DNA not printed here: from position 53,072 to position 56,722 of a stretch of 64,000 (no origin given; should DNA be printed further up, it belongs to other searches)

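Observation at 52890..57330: Translationally coupled operon: trmH - 1116-aa membrane-anchored coiled-coil protein - DCC thiol oxidoreductase - metG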

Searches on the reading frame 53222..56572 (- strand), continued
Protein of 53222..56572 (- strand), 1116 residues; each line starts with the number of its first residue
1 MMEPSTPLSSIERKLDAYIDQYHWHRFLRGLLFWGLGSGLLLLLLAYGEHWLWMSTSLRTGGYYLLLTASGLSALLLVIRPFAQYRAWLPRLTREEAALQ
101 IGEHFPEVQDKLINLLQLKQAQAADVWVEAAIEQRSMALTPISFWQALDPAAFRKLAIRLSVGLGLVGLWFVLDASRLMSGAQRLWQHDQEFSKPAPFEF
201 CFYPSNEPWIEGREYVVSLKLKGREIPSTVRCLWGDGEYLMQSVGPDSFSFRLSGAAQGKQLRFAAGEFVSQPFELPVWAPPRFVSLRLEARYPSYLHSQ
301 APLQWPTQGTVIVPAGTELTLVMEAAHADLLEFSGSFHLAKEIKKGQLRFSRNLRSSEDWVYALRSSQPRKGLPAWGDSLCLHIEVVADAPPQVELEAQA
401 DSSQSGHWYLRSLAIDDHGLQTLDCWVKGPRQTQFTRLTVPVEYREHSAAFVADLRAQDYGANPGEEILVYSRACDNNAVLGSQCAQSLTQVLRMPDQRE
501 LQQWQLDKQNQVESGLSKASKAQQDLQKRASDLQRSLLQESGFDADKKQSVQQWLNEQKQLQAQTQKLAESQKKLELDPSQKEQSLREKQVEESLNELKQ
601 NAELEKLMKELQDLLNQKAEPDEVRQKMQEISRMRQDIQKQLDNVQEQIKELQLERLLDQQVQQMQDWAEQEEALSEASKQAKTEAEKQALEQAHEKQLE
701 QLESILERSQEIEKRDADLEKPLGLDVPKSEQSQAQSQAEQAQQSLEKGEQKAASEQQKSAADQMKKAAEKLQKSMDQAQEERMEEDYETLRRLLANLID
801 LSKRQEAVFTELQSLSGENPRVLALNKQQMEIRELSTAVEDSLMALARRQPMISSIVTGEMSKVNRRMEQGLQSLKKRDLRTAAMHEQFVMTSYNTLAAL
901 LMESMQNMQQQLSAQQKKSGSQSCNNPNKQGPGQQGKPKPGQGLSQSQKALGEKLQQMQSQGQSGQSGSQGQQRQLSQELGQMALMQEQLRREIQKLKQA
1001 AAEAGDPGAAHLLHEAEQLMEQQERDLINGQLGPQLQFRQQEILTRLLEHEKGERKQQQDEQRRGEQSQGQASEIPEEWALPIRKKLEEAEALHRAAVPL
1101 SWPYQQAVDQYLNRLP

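Call 46: predict_structure(alignment_id=A1)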
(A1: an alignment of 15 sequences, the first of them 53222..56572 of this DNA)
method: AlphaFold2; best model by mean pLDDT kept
length: 1116 residues; sequences in the alignment: 15
mean_pLDDT: 76.5   pTM: 0.41
mean pLDDT of the five models: 76.5, 74.8, 72.3, 68.0, 61.9
residues with pLDDT >= 90: 134; 70-90: 715; 50-70: 194; < 50: 73
segments of 3 or more residues with pLDDT < 50: 1-4, 577-584, 917-942, 961-981, 1064-1072
pLDDT, mean of each block of 10 residues (from residue 1): 60 85 89 90 88 82 88 89 85 83 75 77 63 77 79 86 87 85 82 76 78 86 86 86 90 75 86 81 90 78 82 90 91 90 92 91 84 80 88 88 70 85 92 89 87 86 86 82 85 79 70 77 82 75 73 85 77 54 52 63 76 75 77 76 77 80 87 88 82 88 87 81 77 89 87 89 89 82 76 78 81 72 83 83 73 66 79 80 77 73 70 49 30 33 56 60 36 38 54 64 61 74 59 65 74 65 44 61 77 62 73 67
secondary structure, 60 per line:
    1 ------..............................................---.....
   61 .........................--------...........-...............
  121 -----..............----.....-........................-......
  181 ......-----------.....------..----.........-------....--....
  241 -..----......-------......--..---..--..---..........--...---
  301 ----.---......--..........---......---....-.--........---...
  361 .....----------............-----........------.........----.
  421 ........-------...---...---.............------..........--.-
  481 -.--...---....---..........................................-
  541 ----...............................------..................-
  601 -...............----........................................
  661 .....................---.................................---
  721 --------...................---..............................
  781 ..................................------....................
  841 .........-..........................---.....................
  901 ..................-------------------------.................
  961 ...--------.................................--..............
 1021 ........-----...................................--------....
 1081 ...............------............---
elements in order (helices of 4 or more, strands of 3 or more residues): H7-52 H56-85 H94-104 H106-120 H126-139 H144-148 H150-173 H175-186 E198-202 E215-223 E231-234 E237-240 E248-253 E261-266 E283-292 E309-314 E317-326 E330-335 E339-342 E347-354 E358-365 E376-387 E393-400 E407-415 E420-428 E436-438 E442-444 E448-456 H457-460 E467-476 E485-487 E491-494 H498-539 H545-575 H582-599 H602-616 H621-681 H685-717 H729-747 H751-814 H821-849 H851-876 H880-918 H944-963 H972-1004 H1007-1028 H1034-1068 H1077-1095 H1102-1113

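Call 49: fold_search(model_id=the predicted structure, library=pdb)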
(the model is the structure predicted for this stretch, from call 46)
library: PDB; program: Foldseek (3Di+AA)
matches with E <= 10: 885; with E <= 0.001: 37
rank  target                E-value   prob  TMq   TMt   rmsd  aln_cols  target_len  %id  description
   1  6u6t_B                6.7e-07  1.00  0.12  0.33  10.0       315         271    9  Neuronal growth regulator 1 (NEGR1) (released 2020-08-12)
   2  5xwt_A                2.0e-06  1.00  0.13  0.31  12.0       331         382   11  Crystal structure of PTPdelta Ig1-Fn1 in complex with SALM5 LRR-Ig (released 2018-06-06)
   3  7ceg_A                2.1e-06  1.00  0.15  0.34   8.4       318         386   12  Crystal structure of the complex between mouse PTP delta and neuroligin-3 (released 2021-02-24)
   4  8cka_A                3.5e-06  1.00  0.10  0.18  17.0       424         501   11  Deinococcus radidurans HPI S-layer (released 2023-04-19)
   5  4liq_E                4.0e-06  1.00  0.10  0.18  15.4       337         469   12  Structure of the extracellular domain of human CSF-1 receptor in complex with the Fab fragment of RG7155 (released 2014-06-18)
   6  5xwt_C                5.2e-06  1.00  0.12  0.27  12.0       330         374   11  Crystal structure of PTPdelta Ig1-Fn1 in complex with SALM5 LRR-Ig (released 2018-06-06)
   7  7zlv_h                7.0e-06  1.00  0.14  0.24  11.1       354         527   12  Tail tip of siphophage T5 : central fibre protein pb4 (released 2023-02-08)
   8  6o89_L                9.9e-06  1.00  0.08  0.21  22.0       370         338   10  Anti-CD28xCD3 CODV Fab (released 2019-11-20)
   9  8cml_E                1.1e-05  1.00  0.10  0.14  18.8       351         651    8  Cryo-EM structure of complement C5 in complex with nanobodies UNbC5-1 and UNbC5-2 (released 2023-09-27)
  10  7jz4_C                1.3e-05  1.00  0.06  0.16  31.0       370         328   10  Crystal structure of broadly Plasmodium RIFIN reactive LAIR1-inserted antibody MGD21 (released 2021-05-26)
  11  7k58_C                1.7e-05  0.93  0.08  0.04  45.0       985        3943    9  Structure of outer-arm dyneins bound to microtubule with microtubule binding state 1(MTBS-1) (released 2021-09-29)
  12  5lfu_A                2.1e-05  1.00  0.14  0.27   9.8       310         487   11  Myelin-associated glycoprotein (MAG) glycosylated and lysine-methylated full extracellular domain (released 2016-12-14)
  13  8ayh_C                2.1e-05  1.00  0.10  0.15  17.5       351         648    8  Structure of Complement C5 in Complex with small molecule inhibitor and CVF (released 2022-12-21)
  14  8v2b_C                3.0e-05  1.00  0.12  0.17  13.4       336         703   11  Cryo-EM structure of mouse type II OSM receptor complex: model for full extracellular assembly (released 2024-11-20)
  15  5e4e_C                3.6e-05  1.00  0.08  0.23  17.9       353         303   10  Engineered Interleukin-13 bound to receptor (released 2015-12-02)
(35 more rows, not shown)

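Call 51: search_protein_families(library=pfam, proteins=[P0007, P0014], max_evalue=5)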
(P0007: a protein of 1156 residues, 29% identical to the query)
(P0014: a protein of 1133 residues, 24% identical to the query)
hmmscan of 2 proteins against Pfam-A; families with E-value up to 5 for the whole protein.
P0007 (1156 aa): 2 families
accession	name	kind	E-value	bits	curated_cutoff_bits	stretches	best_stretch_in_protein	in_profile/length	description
PF13779.11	DUF4175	-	3.8e-09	35.6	27.3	2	295-516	200-406/825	Domain of unknown function (DUF4175)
PF02407.22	Viral_Rep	-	0.1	13.3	26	1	708-754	34-79/82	Putative viral replication protein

P0014 (1133 aa): 1 family
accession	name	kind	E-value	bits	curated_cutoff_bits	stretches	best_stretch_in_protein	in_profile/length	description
PF13779.11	DUF4175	-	1.4e-12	47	27.3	2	291-426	193-327/825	Domain of unknown function (DUF4175)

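Call 52: find_encoding_contigs(protein=P0024, flank=8000, max_places=1)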
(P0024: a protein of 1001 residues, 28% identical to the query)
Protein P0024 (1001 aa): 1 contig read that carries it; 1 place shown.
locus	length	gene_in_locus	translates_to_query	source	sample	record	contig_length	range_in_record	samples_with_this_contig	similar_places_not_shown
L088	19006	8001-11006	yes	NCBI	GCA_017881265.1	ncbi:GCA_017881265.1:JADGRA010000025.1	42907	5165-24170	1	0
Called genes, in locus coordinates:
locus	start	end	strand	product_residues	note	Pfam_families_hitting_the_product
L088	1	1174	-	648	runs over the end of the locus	PF07715:Plug, PF00593:TonB_dep_Rec_b-barrel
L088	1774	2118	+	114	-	-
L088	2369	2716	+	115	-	-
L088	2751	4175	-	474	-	PF13091:PLDc_2, PF00614:PLDc (faint), PF13091:PLDc_2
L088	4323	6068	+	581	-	PF02771:Acyl-CoA_dh_N, PF02770:Acyl-CoA_dh_M, PF00441:Acyl-CoA_dh_1, PF08028:Acyl-CoA_dh_2, PF21343:ACAD9-ACADV_C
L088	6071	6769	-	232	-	-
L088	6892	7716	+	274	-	PF00106:adh_short, PF13561:adh_short_C2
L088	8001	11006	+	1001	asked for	PF13779:DUF4175 (weak)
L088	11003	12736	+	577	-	PF07719:TPR_2 (faint), PF13485:Peptidase_MA_2, PF13424:TPR_12 (weak), PF13432:TPR_16, PF14559:TPR_19, PF13428:TPR_14 (weak), PF13432:TPR_16 (weak), PF13414:TPR_11 (weak), +4 more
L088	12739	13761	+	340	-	PF20030:bpMoxR, PF07726:AAA_3, PF07728:AAA_5, PF17863:AAA_lid_2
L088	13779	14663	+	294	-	PF01882:DUF58, PF13519:VWA_2 (weak)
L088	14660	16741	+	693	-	PF07584:BatA, PF13519:VWA_2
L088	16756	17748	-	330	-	PF02951:GSH-S_N, PF02955:GSH-S_ATP, PF08443:RimK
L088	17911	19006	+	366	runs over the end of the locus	PF00933:Glyco_hydro_3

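Call 53: find_encoding_contigs(protein=P0020, flank=8000, max_places=1)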
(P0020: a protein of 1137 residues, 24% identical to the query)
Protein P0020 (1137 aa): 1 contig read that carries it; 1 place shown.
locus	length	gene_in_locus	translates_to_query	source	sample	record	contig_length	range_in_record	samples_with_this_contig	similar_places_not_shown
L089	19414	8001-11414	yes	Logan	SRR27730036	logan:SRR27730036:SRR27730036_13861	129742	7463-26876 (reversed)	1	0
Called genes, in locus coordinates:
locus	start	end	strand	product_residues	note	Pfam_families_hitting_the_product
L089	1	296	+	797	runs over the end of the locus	-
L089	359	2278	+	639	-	PF11412:DsbD_N, PF02683:DsbD_TM, PF13386:DsbD_2, PF00085:Thioredoxin (weak), PF13098:Thioredoxin_2, PF13899:Thioredoxin_7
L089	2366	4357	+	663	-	PF12905:Glyco_hydro_101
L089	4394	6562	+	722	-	-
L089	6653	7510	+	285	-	PF01261:AP_endonuc_2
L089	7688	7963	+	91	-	-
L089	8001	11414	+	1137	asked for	PF13779:DUF4175 (weak)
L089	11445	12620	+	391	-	PF13439:Glyco_transf_4, PF20706:GT4-conflict, PF00534:Glycos_transf_1, PF13692:Glyco_trans_1_4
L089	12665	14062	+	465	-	PF00884:Sulfatase, PF01663:Phosphodiest (faint), PF16347:SGSH_C (weak)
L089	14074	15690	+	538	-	PF16586:DUF5060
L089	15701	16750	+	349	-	PF01208:URO-D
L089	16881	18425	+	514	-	PF03264:Cytochrom_NNT, PF14522:Cytochrome_C7 (faint), PF14537:Cytochrom_c3_2 (faint)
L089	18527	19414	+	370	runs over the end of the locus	PF00404:Dockerin_1 (weak)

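Call 54: find_encoding_contigs(protein=P0027, flank=8000, max_places=1)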
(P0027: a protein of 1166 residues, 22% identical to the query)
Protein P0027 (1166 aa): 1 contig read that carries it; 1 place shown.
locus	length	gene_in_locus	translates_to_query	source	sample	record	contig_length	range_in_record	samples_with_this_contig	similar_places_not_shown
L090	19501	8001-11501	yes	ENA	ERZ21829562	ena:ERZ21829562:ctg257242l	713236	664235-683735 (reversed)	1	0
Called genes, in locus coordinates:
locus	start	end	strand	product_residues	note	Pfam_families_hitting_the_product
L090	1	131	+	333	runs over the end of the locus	-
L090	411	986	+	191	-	PF00903:Glyoxalase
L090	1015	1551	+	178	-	PF09413:DUF2007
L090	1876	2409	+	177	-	PF17170:DUF5128 (faint), PF20067:SSL_N (faint), PF01436:NHL (weak)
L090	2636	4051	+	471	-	PF12796:Ank_2, PF12796:Ank_2, PF13637:Ank_4, PF12796:Ank_2, PF13637:Ank_4, PF00023:Ank, PF12796:Ank_2, PF13857:Ank_5, +5 more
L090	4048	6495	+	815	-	PF13442:Cytochrome_CBB3 (faint), PF07635:PSCyt1 (weak), PF07626:PSD3, PF07637:PSD5, PF07631:PSD4, PF07627:PSCyt3, PF07624:PSD2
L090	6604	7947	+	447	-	PF07586:HXXSHH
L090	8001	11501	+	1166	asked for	-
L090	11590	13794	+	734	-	PF07090:GATase1_like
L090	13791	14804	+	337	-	-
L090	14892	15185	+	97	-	-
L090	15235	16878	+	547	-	PF16697:Yop-YscD_cpl, PF00498:FHA, PF01590:GAF, PF13185:GAF_2 (weak), PF07228:SpoIIE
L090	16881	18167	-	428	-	PF00285:Citrate_synt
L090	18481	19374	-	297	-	PF08450:SGL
